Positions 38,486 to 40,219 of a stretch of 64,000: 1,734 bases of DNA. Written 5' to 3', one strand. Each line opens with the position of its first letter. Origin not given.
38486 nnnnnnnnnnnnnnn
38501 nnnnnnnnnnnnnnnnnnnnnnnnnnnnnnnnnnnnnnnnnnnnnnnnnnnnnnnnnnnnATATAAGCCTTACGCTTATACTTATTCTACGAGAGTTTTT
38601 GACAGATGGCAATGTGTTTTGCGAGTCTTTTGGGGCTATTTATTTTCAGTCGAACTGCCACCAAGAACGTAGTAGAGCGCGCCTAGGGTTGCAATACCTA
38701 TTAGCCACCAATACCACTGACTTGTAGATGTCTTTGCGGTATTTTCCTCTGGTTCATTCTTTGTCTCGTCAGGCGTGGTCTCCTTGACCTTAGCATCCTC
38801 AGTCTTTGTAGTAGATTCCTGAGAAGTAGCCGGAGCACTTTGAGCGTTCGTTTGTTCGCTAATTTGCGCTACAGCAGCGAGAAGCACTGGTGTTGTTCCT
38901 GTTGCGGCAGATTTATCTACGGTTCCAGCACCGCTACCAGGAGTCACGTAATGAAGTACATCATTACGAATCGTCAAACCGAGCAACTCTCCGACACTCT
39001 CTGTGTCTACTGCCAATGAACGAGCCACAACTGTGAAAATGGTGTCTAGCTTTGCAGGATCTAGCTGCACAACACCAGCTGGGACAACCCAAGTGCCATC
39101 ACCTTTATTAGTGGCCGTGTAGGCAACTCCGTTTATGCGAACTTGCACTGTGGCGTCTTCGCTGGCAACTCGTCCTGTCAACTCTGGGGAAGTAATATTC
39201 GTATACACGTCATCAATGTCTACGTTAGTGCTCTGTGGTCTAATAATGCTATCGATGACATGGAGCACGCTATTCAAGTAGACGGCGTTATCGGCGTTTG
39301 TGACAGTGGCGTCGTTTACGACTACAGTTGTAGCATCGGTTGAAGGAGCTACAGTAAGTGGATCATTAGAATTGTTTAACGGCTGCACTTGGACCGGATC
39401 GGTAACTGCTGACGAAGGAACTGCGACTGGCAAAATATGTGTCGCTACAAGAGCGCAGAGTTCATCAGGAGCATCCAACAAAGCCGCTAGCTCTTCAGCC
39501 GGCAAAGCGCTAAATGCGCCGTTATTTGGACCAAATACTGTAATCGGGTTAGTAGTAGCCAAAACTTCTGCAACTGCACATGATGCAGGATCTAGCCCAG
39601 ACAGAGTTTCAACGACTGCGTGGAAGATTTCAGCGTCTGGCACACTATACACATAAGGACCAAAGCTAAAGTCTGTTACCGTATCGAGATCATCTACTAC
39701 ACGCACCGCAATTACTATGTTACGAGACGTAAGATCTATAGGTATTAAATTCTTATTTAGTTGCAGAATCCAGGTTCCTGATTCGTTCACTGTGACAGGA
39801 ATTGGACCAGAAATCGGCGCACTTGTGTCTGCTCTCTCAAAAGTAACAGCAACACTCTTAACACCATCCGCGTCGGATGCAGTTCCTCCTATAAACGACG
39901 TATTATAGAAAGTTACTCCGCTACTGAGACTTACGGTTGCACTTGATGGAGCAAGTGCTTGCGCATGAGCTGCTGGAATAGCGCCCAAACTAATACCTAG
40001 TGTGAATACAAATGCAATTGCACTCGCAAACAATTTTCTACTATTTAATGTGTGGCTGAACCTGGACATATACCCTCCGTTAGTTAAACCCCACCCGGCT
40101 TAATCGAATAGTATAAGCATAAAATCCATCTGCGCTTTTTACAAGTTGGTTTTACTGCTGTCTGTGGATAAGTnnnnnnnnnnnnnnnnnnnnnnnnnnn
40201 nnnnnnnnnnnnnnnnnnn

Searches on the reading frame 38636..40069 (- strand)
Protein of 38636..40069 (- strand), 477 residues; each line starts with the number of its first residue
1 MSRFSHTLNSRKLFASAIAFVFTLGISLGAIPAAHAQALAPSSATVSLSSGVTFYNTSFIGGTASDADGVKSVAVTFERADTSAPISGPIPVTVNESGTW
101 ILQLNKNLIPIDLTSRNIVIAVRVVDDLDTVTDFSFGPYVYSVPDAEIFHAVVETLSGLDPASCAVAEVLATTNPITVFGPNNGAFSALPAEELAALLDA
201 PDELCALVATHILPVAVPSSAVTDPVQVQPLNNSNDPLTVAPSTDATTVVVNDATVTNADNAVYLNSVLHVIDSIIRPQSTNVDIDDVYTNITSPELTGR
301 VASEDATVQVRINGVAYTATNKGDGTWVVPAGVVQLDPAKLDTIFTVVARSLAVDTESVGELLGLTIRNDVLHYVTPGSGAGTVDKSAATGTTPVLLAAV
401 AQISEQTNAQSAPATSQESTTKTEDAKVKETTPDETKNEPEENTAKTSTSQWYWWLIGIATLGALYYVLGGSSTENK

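Call 85: search_protein_families(library=pfam, proteins=[window:38636-40069:-], max_evalue=0.001)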
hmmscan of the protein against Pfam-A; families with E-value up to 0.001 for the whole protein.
window:38636-40069:- (477 aa): 1 family
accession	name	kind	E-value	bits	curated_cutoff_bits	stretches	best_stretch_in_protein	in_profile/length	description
PF02469.27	Fasciclin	-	2.8e-17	63.5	22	1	166-278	15-123/123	Fasciclin domain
